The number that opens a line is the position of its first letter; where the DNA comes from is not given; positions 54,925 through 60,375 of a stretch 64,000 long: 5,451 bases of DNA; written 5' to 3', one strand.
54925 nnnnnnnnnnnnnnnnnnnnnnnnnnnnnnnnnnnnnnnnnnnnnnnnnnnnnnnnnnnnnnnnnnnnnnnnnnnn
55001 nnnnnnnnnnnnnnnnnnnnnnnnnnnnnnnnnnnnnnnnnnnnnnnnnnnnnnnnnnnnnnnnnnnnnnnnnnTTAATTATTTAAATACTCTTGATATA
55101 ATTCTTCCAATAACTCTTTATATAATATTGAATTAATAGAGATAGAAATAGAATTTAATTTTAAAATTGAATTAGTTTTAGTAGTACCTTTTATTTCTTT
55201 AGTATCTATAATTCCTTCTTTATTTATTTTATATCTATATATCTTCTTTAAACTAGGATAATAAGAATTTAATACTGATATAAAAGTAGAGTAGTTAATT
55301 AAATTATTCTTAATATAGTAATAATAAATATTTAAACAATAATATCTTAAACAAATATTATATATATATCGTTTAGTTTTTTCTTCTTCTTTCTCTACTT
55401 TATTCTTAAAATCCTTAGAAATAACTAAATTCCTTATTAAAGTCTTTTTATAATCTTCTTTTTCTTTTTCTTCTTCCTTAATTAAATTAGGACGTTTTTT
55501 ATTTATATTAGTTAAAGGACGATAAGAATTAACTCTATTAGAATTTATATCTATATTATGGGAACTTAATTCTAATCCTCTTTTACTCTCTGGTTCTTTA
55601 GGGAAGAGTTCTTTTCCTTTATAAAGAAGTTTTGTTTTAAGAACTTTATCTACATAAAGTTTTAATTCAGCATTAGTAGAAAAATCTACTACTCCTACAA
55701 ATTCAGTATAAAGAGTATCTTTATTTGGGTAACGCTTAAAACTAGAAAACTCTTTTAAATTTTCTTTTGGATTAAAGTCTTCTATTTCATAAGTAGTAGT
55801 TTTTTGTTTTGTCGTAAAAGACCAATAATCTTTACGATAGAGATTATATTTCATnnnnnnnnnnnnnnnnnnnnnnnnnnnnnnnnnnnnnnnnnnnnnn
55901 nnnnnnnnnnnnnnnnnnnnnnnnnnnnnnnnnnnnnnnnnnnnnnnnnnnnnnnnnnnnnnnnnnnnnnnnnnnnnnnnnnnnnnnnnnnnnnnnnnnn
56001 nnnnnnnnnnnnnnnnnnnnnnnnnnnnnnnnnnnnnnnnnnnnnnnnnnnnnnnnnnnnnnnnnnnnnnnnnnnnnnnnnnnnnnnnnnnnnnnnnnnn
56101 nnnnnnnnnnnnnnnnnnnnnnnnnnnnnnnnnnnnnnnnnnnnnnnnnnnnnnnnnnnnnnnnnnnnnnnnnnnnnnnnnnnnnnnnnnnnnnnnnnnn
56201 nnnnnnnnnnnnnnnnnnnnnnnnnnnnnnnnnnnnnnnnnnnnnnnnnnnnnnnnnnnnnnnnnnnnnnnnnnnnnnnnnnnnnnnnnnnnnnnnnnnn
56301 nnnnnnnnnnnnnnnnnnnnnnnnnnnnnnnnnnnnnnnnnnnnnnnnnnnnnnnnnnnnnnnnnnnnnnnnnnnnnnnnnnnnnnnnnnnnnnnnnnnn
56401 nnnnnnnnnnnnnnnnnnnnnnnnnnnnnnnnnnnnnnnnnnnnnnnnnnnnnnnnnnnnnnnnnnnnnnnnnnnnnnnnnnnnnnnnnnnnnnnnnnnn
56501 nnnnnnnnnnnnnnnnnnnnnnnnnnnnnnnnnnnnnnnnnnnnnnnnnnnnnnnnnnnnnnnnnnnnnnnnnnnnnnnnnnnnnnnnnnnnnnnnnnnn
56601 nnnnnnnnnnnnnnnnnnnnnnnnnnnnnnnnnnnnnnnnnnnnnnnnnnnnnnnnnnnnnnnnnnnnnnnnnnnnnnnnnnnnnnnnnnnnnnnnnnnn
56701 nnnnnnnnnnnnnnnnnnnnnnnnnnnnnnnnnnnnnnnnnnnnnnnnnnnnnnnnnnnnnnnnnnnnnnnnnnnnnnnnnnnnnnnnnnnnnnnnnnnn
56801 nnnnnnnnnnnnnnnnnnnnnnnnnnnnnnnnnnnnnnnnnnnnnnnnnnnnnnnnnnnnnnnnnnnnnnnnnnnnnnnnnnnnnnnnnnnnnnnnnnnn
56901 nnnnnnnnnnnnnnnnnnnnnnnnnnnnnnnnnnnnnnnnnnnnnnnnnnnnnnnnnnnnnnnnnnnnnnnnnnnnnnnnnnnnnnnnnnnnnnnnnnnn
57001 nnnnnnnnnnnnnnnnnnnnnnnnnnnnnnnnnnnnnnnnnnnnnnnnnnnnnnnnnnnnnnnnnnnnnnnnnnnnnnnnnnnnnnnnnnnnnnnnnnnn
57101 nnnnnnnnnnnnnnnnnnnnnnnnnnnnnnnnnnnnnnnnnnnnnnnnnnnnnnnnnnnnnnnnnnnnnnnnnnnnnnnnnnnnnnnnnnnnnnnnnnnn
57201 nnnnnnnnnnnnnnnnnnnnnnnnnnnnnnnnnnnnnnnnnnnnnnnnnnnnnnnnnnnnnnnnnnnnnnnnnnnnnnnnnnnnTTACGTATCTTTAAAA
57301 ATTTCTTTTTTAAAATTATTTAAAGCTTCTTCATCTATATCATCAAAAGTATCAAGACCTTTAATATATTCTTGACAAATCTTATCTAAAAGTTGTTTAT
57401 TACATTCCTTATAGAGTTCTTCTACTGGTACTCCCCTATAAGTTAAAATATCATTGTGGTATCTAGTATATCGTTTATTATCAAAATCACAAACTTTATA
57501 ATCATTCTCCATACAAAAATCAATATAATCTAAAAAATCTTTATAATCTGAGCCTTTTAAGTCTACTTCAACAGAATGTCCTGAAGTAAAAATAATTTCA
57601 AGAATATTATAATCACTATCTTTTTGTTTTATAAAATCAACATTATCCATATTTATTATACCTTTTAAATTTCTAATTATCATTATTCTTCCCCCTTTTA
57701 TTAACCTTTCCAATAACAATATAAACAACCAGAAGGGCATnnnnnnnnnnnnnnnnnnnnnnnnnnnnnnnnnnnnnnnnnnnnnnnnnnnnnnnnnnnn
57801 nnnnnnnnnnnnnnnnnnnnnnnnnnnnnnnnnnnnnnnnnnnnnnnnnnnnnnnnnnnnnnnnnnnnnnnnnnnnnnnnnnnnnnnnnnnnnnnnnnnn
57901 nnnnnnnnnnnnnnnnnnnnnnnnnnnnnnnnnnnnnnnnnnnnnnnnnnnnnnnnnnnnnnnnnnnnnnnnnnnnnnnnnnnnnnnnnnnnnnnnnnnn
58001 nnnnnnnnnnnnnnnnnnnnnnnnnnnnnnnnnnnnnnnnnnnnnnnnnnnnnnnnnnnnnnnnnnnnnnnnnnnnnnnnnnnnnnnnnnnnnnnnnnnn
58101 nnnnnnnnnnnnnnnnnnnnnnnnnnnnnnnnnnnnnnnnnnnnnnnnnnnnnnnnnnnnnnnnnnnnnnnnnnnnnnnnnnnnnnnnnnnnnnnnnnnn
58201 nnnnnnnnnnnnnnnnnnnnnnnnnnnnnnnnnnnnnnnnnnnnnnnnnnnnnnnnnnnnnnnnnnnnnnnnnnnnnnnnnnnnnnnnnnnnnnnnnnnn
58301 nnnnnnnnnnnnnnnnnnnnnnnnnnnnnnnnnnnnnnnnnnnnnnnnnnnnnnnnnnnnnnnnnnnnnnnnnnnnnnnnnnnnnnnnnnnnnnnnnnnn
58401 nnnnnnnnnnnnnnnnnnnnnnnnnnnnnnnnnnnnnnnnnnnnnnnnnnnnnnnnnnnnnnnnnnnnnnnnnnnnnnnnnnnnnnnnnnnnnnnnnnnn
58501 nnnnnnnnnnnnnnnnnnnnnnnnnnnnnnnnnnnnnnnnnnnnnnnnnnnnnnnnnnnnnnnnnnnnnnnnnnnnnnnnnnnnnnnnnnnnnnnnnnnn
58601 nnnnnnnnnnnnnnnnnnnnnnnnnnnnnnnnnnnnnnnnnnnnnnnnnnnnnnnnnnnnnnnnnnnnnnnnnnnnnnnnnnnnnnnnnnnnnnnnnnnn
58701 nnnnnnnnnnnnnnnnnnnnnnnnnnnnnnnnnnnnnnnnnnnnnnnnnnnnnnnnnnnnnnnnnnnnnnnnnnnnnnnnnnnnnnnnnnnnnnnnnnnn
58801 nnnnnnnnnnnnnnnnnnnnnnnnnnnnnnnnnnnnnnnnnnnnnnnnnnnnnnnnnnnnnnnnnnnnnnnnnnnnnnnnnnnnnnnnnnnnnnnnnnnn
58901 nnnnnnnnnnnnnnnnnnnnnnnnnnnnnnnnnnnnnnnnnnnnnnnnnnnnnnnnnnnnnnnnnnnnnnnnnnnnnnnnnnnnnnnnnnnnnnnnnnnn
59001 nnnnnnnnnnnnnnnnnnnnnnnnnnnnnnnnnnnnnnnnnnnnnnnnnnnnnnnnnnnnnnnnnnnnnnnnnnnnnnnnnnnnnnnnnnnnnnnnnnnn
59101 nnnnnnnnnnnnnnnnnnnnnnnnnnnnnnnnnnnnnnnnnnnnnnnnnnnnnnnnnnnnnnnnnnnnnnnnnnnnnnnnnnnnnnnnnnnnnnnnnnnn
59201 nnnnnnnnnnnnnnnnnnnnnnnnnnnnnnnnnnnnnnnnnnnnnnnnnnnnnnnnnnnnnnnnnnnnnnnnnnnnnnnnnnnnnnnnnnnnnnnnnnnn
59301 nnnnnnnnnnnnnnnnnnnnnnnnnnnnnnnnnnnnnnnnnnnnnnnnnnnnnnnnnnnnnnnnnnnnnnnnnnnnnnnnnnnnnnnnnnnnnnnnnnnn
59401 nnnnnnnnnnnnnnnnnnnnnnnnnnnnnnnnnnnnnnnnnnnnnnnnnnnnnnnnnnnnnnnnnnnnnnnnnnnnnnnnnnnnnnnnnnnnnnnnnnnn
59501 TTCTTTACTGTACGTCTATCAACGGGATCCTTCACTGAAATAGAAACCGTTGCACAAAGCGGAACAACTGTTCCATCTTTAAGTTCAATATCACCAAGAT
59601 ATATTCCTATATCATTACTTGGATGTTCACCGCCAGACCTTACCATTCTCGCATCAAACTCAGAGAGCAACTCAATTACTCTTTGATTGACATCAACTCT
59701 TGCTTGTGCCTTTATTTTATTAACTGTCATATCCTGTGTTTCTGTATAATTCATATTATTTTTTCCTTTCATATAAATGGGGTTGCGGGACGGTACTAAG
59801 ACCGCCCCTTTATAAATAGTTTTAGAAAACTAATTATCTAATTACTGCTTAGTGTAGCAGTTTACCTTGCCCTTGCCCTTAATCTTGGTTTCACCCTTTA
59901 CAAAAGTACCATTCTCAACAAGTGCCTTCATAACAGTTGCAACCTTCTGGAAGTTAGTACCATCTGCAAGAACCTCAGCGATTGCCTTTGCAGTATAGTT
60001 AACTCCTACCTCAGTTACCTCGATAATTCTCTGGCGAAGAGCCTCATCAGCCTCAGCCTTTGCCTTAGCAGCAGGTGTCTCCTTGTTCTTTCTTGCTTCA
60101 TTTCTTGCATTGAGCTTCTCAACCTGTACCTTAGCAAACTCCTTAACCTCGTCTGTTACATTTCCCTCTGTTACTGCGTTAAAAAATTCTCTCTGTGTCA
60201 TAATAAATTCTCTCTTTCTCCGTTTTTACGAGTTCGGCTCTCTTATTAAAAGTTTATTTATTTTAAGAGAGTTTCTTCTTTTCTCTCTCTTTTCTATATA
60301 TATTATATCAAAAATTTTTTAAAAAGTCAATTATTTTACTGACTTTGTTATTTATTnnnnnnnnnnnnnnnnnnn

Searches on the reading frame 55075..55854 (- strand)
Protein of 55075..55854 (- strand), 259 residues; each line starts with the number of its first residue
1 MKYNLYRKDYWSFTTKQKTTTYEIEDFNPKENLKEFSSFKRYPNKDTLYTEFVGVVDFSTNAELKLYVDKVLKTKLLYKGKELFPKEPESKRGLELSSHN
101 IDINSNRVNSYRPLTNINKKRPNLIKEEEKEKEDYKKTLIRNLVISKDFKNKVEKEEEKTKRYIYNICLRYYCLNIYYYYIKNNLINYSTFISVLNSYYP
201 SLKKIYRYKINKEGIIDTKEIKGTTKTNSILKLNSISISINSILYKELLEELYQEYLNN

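Call 12: search_protein_families(library=pfam, proteins=[window:55075-55854:-], max_evalue=0.01)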
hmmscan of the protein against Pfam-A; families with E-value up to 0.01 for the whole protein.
window:55075-55854:- (259 aa): 0 families

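Call 28: find_related_loci(query=window:55078-55854:-, collection=viral_contigs, flank=10000)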
Query window:55078-55854:- (259 aa) in viral_contigs; peptide patterns used: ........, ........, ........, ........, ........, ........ (x = any residue, [..] = any of these).
63 stretches matched a pattern, but none encodes a relative of the query by tblastn (E <= 1e-3).

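Call 73: search_protein_families(library=phrogs, proteins=[window:55078-55854:-], max_evalue=0.001)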
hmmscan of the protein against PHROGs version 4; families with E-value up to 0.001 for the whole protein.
window:55078-55854:- (259 aa): 0 families

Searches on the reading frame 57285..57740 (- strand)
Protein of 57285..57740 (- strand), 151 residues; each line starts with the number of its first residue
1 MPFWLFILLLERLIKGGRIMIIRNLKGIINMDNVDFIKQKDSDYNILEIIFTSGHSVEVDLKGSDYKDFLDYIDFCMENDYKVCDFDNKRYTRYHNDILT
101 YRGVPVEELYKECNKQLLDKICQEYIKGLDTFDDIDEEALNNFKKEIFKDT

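Call 36: search_protein_families(library=pfam, proteins=[window:57285-57740:-], max_evalue=0.01)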
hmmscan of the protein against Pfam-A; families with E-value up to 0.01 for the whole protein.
window:57285-57740:- (151 aa): 1 family
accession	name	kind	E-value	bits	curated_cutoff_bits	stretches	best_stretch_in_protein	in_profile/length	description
PF20655.3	Vps52_C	-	0.00062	19.7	24.1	0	105-150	86-130/310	Vps52, C-terminal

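Call 73: search_protein_families(library=phrogs, proteins=[window:57285-57740:-], max_evalue=0.001)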
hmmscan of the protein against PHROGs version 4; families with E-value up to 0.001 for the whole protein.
window:57285-57740:- (151 aa): 0 families

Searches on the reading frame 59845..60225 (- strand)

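Call 33: search_protein_families(library=pfam, proteins=[window:59845-60225:-], max_evalue=0.05)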
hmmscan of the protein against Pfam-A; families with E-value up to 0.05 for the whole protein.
window:59845-60225:- (127 aa): 1 family
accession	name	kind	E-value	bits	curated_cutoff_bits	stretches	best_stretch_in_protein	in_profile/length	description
PF12870.14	DUF4878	-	0.018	15.8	24.1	1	12-100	13-104/112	Domain of unknown function (DUF4878)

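Call 45: search_protein_families(library=phrogs, proteins=[window:59845-60225:-], max_evalue=0.01)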
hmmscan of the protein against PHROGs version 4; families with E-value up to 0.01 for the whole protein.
window:59845-60225:- (127 aa): 2 families
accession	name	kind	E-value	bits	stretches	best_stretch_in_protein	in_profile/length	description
phrog_19455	-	unknown function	6.3e-07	30.7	1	23-114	27-118/138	-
phrog_30233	-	unknown function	0.0095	17.1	0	34-110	51-125/137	-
